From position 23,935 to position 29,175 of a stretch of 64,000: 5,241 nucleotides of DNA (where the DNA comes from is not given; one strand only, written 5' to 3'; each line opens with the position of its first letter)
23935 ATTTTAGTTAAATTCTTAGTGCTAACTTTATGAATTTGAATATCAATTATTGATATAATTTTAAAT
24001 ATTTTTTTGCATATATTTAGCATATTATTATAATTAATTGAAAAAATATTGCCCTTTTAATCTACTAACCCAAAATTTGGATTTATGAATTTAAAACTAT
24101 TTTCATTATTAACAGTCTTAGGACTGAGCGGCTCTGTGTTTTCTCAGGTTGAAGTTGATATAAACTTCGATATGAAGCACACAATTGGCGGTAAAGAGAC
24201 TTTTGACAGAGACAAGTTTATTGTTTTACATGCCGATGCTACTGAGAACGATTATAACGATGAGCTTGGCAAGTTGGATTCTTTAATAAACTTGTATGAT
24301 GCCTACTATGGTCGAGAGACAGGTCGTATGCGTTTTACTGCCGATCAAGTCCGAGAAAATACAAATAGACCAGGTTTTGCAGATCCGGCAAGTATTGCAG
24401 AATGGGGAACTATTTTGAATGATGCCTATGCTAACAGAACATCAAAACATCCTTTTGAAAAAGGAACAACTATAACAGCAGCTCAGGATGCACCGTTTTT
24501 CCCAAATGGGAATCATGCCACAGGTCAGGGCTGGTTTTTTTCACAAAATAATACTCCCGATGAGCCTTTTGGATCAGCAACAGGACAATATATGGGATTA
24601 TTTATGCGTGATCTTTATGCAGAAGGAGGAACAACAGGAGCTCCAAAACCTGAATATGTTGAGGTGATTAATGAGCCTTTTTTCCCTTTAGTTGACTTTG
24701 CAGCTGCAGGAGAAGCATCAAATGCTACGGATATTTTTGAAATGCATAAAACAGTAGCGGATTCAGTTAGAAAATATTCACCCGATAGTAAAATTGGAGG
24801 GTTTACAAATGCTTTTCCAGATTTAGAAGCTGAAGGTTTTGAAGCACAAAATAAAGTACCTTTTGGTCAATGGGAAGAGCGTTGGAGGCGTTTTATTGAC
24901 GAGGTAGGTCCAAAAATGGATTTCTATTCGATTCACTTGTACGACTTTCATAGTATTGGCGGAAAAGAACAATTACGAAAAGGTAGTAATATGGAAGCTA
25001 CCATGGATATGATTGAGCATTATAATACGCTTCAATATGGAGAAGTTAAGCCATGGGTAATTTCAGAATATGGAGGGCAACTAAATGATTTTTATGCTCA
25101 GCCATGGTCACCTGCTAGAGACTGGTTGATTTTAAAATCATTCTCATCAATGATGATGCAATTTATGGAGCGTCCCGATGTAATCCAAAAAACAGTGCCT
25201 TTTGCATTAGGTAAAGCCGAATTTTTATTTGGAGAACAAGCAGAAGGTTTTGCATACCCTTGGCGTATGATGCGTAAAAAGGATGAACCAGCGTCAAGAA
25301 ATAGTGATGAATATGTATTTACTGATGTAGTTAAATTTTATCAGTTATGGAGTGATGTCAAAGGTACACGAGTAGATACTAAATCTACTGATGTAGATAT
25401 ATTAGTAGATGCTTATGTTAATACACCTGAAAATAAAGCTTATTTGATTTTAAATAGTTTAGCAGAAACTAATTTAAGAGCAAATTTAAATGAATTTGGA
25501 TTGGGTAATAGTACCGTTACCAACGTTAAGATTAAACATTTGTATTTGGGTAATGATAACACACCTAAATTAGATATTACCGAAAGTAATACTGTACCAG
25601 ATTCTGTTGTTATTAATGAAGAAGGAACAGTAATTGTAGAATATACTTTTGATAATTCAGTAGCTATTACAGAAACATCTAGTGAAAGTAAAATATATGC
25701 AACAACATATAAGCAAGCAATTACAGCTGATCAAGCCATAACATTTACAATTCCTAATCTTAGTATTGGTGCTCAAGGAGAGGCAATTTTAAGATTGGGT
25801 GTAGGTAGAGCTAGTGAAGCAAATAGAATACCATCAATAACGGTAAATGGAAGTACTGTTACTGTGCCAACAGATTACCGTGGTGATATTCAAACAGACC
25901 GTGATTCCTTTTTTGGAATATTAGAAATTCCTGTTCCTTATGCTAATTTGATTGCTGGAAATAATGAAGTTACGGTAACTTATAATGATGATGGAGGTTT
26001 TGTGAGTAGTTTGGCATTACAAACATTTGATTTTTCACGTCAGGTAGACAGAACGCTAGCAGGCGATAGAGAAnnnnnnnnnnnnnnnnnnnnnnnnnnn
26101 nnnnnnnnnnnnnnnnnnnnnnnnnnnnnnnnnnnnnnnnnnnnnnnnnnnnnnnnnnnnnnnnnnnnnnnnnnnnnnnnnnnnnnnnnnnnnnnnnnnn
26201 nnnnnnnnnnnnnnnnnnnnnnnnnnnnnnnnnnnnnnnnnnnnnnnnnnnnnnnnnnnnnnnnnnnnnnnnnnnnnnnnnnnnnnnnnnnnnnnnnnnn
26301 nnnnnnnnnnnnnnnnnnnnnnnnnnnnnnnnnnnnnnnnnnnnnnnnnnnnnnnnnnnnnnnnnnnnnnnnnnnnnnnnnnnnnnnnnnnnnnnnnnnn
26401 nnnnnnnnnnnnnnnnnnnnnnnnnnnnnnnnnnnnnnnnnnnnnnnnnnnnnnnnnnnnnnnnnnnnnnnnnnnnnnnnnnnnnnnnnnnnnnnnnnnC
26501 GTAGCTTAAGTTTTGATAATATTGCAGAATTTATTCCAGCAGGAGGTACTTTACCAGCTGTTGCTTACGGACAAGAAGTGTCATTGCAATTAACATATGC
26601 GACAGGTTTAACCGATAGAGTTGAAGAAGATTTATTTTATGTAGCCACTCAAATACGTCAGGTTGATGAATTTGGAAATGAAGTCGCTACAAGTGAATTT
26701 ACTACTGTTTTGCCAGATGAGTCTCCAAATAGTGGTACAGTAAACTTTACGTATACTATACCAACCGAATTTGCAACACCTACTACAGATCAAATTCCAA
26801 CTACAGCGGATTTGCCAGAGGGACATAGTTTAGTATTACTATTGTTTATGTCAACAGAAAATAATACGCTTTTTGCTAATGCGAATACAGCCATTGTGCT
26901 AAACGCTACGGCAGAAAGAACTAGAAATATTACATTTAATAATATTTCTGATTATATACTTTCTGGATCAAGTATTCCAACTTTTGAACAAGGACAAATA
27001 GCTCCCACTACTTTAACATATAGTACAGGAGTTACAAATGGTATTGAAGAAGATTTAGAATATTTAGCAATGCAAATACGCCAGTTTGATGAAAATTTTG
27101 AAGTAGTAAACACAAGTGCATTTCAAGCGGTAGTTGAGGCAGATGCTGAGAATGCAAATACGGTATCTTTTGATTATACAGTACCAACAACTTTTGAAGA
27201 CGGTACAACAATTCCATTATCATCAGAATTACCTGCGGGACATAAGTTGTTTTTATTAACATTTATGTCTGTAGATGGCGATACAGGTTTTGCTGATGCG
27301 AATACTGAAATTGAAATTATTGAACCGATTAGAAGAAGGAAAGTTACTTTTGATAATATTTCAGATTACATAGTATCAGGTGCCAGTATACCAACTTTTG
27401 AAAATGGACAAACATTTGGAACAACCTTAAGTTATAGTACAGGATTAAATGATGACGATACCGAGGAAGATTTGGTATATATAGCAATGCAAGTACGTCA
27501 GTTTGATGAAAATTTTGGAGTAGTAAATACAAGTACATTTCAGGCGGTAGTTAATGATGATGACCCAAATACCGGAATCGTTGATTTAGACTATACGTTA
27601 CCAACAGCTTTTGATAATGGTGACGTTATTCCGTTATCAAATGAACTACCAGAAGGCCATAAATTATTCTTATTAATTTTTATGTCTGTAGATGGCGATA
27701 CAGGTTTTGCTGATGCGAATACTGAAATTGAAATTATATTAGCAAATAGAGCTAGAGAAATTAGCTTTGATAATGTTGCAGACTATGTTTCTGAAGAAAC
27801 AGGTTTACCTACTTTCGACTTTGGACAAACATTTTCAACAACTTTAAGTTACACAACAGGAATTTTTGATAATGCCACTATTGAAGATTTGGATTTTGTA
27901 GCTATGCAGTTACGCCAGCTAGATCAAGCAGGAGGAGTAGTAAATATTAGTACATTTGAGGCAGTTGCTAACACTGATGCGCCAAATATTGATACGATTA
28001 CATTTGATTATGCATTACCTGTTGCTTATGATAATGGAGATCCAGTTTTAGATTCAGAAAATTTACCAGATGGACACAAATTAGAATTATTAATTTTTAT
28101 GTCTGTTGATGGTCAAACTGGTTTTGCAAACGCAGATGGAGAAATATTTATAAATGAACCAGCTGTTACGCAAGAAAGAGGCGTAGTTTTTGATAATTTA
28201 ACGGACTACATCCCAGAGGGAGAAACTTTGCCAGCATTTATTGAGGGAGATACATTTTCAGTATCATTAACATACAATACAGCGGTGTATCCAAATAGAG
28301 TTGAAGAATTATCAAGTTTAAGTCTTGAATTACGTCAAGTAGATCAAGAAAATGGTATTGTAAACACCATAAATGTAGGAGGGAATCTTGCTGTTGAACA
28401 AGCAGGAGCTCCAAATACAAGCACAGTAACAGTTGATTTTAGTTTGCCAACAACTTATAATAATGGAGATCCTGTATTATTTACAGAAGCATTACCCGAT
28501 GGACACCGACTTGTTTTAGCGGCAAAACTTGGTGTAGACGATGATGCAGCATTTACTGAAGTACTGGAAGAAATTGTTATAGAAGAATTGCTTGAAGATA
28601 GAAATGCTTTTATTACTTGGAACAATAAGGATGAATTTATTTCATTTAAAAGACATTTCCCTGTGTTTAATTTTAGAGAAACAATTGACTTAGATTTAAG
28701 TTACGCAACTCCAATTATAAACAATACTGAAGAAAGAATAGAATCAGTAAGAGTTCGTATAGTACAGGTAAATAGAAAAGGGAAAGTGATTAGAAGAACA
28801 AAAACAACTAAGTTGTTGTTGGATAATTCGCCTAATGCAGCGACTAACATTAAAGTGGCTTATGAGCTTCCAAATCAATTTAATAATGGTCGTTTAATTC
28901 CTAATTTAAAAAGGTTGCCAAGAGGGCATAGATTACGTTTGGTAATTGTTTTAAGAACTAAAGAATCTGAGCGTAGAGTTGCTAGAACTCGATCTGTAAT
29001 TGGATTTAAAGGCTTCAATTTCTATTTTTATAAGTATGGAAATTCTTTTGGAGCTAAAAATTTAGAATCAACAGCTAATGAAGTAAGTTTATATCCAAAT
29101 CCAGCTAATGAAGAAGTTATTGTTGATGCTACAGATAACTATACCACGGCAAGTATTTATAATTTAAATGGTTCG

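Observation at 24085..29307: Giant GH86-like enzyme carrying seven tandem copies of an unrecognised ~140-aa domain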

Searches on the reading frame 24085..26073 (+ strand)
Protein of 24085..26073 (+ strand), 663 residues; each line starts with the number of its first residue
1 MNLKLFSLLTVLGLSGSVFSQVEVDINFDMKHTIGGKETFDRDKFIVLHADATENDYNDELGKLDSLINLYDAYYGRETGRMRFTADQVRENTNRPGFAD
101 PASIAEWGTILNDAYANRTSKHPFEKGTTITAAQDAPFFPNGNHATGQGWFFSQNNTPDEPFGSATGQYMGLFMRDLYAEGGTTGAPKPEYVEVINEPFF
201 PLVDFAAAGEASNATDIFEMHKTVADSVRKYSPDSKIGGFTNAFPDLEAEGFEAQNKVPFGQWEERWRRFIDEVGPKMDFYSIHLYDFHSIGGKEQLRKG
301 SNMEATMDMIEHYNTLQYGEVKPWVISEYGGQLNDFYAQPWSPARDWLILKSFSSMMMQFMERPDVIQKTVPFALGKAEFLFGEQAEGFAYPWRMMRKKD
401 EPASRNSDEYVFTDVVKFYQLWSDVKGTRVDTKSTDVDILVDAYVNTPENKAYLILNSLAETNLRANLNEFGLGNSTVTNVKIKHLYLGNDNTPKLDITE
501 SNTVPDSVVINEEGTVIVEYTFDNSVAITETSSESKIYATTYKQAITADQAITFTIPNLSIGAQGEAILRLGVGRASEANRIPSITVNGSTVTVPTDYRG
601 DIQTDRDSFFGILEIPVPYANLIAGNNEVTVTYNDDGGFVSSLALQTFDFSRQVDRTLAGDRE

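Call 57: search_solved_structures(query=window:24085-26073:+, max_evalue=1e-100, show_alignments=2)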
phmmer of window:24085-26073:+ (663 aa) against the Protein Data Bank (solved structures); distinct sequences matched with E-value up to 1e-100: 3.
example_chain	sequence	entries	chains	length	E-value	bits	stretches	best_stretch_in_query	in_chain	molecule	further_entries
5ta1_A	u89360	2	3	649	1.4e-173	582.2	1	18-654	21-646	Glycoside Hydrolase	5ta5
5ta0_A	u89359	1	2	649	3.6e-173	580.9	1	18-654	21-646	Glycoside Hydrolase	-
8h97_A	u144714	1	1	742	2.5e-151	508.7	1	20-658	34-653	Beta-agarase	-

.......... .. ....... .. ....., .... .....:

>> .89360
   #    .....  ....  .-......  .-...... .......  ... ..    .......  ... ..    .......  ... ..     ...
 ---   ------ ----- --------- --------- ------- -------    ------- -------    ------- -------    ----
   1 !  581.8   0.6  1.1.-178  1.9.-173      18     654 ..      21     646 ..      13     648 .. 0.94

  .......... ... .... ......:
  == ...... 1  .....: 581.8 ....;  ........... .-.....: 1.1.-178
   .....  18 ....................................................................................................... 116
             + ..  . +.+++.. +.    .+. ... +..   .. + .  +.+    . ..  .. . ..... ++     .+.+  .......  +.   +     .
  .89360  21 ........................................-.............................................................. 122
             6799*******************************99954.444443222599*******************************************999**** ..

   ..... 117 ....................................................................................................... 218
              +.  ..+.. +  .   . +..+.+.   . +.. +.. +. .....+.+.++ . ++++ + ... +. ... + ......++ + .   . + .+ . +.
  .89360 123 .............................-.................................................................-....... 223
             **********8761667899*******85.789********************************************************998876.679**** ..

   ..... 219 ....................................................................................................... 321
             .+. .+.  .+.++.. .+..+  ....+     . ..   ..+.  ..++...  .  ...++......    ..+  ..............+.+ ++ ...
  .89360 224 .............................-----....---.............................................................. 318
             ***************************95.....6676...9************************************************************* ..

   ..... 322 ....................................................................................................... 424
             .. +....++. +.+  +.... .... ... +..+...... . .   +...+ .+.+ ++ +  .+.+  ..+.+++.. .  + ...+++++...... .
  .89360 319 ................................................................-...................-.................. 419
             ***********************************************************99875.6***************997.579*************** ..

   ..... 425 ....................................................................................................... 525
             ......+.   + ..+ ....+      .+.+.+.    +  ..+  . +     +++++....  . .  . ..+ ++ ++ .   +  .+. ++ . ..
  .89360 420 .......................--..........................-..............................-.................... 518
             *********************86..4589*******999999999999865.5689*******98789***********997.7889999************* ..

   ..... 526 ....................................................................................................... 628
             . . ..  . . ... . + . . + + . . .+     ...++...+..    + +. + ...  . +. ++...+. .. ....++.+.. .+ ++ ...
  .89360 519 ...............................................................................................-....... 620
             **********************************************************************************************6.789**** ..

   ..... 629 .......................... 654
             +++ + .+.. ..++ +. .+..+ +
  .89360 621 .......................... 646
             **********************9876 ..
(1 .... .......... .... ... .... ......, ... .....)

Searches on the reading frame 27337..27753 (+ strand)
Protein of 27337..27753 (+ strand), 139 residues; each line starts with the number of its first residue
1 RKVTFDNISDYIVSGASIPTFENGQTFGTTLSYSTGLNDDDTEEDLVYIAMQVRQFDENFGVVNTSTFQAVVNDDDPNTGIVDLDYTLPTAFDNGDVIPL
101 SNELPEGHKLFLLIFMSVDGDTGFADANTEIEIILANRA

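Call 10: search_protein_families(library=pfam, proteins=[window:27337-27753:+], max_evalue=10)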
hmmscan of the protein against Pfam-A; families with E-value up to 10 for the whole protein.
window:27337-27753:+ (139 aa): 0 families

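Call 55: find_related_loci(query=A3, collection=genome_contigs, flank=6000)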
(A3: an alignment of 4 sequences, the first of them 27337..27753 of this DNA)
Query A3 (139 aa) in genome_contigs; peptide patterns used: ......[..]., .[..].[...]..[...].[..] (x = any residue, [..] = any of these).
394 stretches matched a pattern; 10 encode a relative of the query (tblastn E <= 1e-3); 9 distinct loci.
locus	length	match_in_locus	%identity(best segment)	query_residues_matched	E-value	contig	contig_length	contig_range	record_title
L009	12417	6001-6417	96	1-139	2e-87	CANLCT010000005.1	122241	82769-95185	uncultured Aquimarina sp. isolate 3-767-J.fasta genome assembly, contig: NODE_5, whole genome shotgun sequence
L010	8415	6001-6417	85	1-139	4e-78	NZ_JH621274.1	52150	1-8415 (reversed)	Aquimarina agarilytica ZC1 Scaffold29, whole genome shotgun sequence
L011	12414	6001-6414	82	1-138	4e-72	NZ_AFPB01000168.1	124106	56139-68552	Aquimarina agarivorans strain HQM9 contig174, whole genome shotgun sequence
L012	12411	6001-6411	66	1-138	4e-53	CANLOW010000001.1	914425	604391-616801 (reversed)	uncultured Aquimarina sp. isolate 528.fasta genome assembly, contig: NODE_1, whole genome shotgun sequence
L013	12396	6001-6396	61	1-133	1e-50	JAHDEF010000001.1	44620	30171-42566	MAG: Aquimarina sp. isolate MAG-175 RZ_2278, whole genome shotgun sequence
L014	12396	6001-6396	59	1-133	1e-48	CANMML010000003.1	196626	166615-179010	uncultured Aquimarina sp. isolate 745.fasta genome assembly, contig: NODE_3, whole genome shotgun sequence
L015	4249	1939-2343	59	1-138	3e-46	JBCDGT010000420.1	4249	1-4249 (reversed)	MAG: Bacteroidota bacterium isolate P01_H01_bin.139 k141_2508389_length_4249_cov_9.0000, whole genome shotgun sequence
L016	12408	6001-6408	47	1-139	2e-36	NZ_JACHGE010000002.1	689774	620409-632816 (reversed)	Algibacter amylolyticus strain DSM 29199 Ga0415337_02, whole genome shotgun sequence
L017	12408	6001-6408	48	1-133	2e-36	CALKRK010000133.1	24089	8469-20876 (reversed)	MAG: uncultured Arenicella sp. isolate R1_Bin_METABAT__234_1 genome assembly, contig: c_000000821416, whole genome shotg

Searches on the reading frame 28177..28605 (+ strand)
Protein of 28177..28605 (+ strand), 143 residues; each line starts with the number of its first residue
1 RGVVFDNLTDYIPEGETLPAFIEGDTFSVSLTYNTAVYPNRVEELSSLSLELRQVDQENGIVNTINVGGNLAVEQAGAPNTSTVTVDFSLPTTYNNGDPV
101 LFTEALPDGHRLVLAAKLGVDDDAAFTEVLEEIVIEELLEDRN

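Call 10: search_protein_families(library=pfam, proteins=[window:28177-28605:+], max_evalue=10)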
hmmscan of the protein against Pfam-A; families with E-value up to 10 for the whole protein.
window:28177-28605:+ (143 aa): 1 family
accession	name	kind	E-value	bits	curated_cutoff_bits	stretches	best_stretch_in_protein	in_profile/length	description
PF13082.11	DUF3931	-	0.21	12.1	25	1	93-126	34-66/66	Protein of unknown function (DUF3931)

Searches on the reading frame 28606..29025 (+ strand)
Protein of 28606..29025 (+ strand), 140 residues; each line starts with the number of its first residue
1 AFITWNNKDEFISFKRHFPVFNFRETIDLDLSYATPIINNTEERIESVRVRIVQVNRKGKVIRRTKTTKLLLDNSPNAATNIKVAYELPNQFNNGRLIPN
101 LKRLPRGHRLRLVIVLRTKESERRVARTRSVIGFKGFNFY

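Call 10: search_protein_families(library=pfam, proteins=[window:28606-29025:+], max_evalue=10)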
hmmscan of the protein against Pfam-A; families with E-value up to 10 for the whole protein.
window:28606-29025:+ (140 aa): 0 families

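Call 75: predict_structure(alignment_id=A4)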
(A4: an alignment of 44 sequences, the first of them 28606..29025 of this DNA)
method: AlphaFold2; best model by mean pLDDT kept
length: 140 residues; sequences in the alignment: 44
mean_pLDDT: 91.8   pTM: 0.85
mean pLDDT of the five models: 91.8, 91.4, 90.5, 85.8, 84.9
residues with pLDDT >= 90: 108; 70-90: 25; 50-70: 6; < 50: 1
segments of 3 or more residues with pLDDT < 50: none
pLDDT, mean of each block of 10 residues (from residue 1): 95 94 95 90 90 97 96 85 95 96 95 92 81 84
secondary structure, 60 per line:
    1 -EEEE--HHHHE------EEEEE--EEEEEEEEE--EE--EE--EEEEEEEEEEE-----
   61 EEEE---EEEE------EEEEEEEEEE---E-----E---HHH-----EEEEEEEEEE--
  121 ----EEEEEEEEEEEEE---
elements in order: E2-5 H8-11 E19-23 E26-34 E45-55 E61-64 E68-71 E78-87 E109-118 E125-137

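Call 77: fold_search(model_id=the predicted structure, library=pdb)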
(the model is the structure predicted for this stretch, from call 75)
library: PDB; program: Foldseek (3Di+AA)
matches with E <= 10: 1260; with E <= 0.001: 1
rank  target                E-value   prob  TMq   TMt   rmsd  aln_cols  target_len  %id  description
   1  8wac                  6.5e-07  1.00  0.74  0.86   1.8       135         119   24  Crystal structure of a novel agarose-binding carbohydrate binding module of an agarase (released 2024-09-11)
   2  4gej_E                1.7e-03  1.00  0.46  0.46   7.1       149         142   13  N-terminal domain of VDUP-1 (released 2013-02-27)
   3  8cs9_X                1.9e-03  1.00  0.47  0.13   4.6       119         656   18  Composite reconstruction of Class 1 of the erythrocyte ankyrin-1 complex (released 2022-07-20)
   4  7uzs                  2.4e-03  1.00  0.49  0.13   4.4       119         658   18  Protein 4.2 (local refinement from consensus reconstruction of ankyrin complex classes) (released 2022-07-20)
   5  4gej_J                2.7e-03  1.00  0.45  0.48   7.6       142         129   13  N-terminal domain of VDUP-1 (released 2013-02-27)
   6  5imm_A                2.7e-03  0.97  0.32  0.35   8.6       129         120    7  Nanobody targeting mouse Vsig4 in Spacegroup P212121 (released 2017-01-11)
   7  8csw                  3.1e-03  1.00  0.49  0.13   4.4       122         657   16  Local refinement of protein 4.2 in Class 2 of erythrocyte ankyrin-1 complex (released 2022-07-20)
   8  4r7x_A                3.3e-03  0.99  0.45  0.42   8.8       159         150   11  Crystal structure of N-lobe of human ARRDC3(1-180) (released 2014-10-01)
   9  8es7_A                4.1e-03  0.98  0.35  0.22   8.0       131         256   11  CryoEM structure of PN45545 TCR-CD3 complex (released 2023-05-03)
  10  5f0m_B                4.3e-03  0.99  0.41  0.23   6.8       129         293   11  Structure of retromer VPS26-VPS35 subunits bound to SNX3 and DMT1 (SeMet labeled) (released 2016-12-07)
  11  9l8l_C                4.8e-03  1.00  0.51  0.24   6.5       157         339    8  Structure of GPCR megacomplex bound to agonists (released 2025-12-31)
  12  9nmt_A                5.1e-03  0.84  0.28  0.17   8.8       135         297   18  ML418 bound inwardly rectifying potassium channel Kir7.1 R162Q mutant (released 2026-01-28)
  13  5f0l_B                5.4e-03  1.00  0.50  0.27   5.3       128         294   11  Structure of retromer VPS26-VPS35 subunits bound to SNX3 and DMT1 (released 2016-12-07)
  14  4gei                  5.7e-03  1.00  0.47  0.46   7.4       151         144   14  N-terminal domain of VDUP-1 (released 2013-02-27)
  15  2wlo_B                5.7e-03  0.94  0.29  0.18   8.5       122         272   15  POTASSIUM CHANNEL FROM MAGNETOSPIRILLUM MAGNETOTACTICUM (released 2010-06-23)
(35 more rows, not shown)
